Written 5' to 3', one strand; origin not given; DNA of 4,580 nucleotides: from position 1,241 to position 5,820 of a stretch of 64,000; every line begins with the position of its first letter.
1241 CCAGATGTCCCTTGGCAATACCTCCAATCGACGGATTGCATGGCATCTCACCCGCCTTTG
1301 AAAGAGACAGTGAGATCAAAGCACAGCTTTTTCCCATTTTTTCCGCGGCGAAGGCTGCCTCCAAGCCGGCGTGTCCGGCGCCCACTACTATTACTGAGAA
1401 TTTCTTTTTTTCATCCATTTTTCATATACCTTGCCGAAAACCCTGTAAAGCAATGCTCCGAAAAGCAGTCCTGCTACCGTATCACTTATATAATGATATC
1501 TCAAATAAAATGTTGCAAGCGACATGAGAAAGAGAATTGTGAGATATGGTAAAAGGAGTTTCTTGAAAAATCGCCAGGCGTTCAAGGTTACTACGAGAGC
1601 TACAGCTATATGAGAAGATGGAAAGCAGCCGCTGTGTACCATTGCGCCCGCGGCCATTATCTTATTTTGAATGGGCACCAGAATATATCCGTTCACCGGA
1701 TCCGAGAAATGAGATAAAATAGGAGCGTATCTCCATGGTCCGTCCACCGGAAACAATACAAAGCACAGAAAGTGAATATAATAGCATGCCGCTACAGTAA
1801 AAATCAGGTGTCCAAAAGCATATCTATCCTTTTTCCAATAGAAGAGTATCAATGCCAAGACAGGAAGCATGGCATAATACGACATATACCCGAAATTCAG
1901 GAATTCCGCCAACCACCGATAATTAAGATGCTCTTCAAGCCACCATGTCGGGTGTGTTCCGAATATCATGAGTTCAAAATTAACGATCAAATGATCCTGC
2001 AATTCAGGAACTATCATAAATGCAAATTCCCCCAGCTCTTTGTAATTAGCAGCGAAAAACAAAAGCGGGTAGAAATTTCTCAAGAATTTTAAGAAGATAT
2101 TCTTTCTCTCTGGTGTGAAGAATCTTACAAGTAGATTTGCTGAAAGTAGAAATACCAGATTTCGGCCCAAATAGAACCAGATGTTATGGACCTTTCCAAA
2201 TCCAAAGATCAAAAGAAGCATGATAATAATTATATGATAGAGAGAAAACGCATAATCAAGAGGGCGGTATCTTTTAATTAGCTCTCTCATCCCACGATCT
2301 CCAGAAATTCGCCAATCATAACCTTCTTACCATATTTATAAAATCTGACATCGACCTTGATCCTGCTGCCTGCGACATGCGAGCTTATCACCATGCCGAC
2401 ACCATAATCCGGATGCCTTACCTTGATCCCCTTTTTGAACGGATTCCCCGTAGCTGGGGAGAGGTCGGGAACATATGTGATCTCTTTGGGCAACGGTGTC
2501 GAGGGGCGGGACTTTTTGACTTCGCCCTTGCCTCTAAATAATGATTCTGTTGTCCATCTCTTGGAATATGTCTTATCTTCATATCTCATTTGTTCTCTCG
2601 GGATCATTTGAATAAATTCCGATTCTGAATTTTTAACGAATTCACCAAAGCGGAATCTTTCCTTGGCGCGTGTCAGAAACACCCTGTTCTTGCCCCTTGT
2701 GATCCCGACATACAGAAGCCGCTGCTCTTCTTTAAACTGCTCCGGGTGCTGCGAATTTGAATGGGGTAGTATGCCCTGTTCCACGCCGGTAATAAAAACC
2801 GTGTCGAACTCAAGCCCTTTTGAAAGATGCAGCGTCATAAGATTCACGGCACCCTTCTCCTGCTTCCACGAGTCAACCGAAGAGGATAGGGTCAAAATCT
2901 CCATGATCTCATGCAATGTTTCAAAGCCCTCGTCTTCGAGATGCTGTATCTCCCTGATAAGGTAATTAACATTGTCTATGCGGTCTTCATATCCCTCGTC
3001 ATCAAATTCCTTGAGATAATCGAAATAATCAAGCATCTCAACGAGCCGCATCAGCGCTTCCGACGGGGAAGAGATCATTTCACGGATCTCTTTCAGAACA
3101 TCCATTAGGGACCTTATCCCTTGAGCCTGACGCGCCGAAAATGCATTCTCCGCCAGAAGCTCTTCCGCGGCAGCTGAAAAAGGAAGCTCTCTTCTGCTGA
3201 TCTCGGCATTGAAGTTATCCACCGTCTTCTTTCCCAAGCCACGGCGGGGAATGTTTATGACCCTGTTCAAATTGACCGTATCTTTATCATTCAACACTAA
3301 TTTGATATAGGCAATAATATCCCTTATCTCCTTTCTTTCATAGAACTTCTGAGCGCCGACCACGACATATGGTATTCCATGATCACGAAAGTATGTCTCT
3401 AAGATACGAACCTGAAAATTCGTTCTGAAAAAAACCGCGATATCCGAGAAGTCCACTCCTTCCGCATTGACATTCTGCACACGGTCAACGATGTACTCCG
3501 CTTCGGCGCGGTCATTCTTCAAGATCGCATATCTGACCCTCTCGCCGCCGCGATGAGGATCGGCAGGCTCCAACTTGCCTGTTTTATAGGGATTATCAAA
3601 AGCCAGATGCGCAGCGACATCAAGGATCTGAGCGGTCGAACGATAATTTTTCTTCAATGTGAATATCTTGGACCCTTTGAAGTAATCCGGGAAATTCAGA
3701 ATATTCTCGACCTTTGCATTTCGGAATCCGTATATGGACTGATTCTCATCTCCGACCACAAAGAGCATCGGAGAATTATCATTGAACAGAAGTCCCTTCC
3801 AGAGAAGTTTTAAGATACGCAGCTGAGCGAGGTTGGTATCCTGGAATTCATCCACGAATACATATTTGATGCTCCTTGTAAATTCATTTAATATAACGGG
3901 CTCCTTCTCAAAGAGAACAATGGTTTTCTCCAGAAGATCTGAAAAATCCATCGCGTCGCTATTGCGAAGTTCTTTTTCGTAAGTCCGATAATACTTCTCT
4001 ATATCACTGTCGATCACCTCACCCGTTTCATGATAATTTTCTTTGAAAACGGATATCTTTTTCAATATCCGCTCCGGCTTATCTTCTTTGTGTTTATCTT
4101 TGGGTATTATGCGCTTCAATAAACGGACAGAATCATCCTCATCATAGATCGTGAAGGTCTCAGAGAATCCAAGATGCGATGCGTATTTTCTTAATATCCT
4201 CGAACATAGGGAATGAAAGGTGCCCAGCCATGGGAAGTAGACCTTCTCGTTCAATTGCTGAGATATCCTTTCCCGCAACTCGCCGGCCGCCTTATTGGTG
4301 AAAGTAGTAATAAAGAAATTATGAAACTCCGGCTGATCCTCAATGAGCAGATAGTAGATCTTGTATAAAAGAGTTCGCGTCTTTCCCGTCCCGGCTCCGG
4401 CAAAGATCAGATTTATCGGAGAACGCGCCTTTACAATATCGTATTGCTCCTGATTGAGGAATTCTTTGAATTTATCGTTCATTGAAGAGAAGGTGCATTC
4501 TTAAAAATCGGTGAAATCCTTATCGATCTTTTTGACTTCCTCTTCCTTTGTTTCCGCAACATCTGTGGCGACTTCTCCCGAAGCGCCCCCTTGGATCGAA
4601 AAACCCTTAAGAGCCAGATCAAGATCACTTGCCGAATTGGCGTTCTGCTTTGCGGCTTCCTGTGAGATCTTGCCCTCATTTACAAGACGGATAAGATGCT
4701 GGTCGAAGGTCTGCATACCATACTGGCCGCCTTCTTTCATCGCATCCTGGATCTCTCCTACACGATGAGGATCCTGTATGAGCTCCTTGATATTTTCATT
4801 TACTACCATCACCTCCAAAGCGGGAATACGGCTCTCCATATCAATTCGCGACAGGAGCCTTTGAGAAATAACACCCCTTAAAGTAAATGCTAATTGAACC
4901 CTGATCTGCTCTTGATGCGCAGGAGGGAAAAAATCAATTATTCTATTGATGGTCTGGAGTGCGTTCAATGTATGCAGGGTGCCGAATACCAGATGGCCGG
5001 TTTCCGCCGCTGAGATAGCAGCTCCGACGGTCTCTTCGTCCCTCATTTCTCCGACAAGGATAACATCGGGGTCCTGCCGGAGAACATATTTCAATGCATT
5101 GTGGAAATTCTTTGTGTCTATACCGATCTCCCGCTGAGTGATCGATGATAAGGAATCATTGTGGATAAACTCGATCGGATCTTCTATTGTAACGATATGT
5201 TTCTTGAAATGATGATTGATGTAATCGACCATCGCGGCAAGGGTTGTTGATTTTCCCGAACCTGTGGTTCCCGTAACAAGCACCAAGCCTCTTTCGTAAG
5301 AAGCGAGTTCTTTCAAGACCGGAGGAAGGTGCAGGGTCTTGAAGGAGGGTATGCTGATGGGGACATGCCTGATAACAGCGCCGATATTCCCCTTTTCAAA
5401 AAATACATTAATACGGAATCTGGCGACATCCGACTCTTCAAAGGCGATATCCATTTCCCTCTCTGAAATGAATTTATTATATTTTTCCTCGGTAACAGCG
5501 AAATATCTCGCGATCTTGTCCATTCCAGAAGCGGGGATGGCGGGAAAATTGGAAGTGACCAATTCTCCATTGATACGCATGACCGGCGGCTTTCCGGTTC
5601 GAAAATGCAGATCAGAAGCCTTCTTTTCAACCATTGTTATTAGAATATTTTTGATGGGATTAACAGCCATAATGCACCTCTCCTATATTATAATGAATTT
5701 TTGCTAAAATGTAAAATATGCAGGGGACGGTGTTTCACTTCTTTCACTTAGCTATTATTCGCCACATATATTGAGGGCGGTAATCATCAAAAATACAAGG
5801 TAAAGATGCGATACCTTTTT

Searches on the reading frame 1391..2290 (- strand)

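Call 6: search_protein_families(library=pfam, proteins=[window:1391-2290:-], max_evalue=0.001)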
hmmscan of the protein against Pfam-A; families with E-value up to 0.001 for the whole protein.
window:1391-2290:- (299 aa): 2 families
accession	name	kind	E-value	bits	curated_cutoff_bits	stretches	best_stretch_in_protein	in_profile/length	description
PF14378.12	PAP2_3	-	7.4e-17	62.2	27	1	111-282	11-188/190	PAP2 superfamily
PF01569.27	PAP2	-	1.4e-08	35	27.2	1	220-290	48-126/130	PAP2 superfamily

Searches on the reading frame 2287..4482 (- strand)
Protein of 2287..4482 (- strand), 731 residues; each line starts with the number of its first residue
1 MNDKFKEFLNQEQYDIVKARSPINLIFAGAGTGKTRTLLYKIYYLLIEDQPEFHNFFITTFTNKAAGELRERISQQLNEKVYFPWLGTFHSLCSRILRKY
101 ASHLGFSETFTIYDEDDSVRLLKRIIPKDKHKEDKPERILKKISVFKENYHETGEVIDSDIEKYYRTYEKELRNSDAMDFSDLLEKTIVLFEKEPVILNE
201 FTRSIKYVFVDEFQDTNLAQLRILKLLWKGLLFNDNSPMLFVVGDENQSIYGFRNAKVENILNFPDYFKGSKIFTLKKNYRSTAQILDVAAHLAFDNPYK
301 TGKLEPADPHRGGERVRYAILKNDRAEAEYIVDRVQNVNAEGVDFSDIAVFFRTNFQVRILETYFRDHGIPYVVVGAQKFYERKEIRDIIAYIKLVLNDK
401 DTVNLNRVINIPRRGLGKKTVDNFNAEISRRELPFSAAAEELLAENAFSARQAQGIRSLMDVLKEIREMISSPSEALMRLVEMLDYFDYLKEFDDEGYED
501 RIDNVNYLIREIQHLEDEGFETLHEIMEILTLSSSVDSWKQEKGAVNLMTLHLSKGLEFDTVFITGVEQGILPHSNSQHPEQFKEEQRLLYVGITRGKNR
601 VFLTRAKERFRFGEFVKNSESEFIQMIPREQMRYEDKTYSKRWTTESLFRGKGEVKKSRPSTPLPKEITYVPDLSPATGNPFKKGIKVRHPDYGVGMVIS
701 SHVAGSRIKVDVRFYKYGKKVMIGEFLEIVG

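Call 6: search_protein_families(library=pfam, proteins=[window:2287-4482:-], max_evalue=0.001)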
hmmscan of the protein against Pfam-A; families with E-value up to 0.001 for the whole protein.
window:2287-4482:- (731 aa): 6 families
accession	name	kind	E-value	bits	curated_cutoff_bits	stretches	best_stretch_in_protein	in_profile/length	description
PF00580.27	UvrD-helicase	-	2.5e-71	240.9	23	1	9-268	1-270/271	UvrD/REP helicase N-terminal domain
PF13361.12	UvrD_C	-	3.4e-67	227.8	25.6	1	275-607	2-349/350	UvrD-like helicase C-terminal domain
PF13245.12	AAA_19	-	7.6e-17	62.2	25.1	1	18-254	8-134/134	AAA domain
PF13538.12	UvrD_C_2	-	4.5e-08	33.3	27.4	1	548-603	4-51/52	UvrD-like helicase C-terminal domain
PF13087.12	AAA_12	-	8.9e-05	22.6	27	0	532-603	125-190/195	AAA domain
PF13401.12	AAA_22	-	0.00054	20.7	27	0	25-114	9-91/130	AAA domain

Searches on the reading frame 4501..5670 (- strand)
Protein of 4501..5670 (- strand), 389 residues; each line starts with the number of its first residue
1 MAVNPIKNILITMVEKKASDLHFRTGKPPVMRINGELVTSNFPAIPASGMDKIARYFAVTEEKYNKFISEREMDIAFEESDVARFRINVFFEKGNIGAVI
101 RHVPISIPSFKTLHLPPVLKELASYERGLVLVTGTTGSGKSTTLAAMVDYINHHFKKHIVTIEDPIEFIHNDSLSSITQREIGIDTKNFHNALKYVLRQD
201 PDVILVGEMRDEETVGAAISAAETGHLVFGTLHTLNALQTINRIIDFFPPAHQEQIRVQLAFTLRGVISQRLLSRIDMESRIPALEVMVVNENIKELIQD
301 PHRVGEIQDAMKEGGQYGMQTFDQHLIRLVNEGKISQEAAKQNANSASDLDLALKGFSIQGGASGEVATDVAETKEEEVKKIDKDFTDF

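Call 6: search_protein_families(library=pfam, proteins=[window:4501-5670:-], max_evalue=0.001)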
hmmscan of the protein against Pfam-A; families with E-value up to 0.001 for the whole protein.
window:4501-5670:- (389 aa): 4 families
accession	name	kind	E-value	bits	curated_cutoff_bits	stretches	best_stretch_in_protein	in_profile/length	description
PF00437.27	T2SSE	-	1.4e-46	159.3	24.9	1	119-288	134-288/370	Type II/IV secretion system protein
PF13555.12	AAA_29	-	0.0004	20.5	27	0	126-147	21-42/61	P-loop containing region of AAA domain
PF13604.12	AAA_30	-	0.00041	20.6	27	0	119-160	10-50/191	AAA domain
PF01580.24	FtsK_SpoIIIE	-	0.00081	19.3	24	0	128-148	40-60/221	FtsK/SpoIIIE family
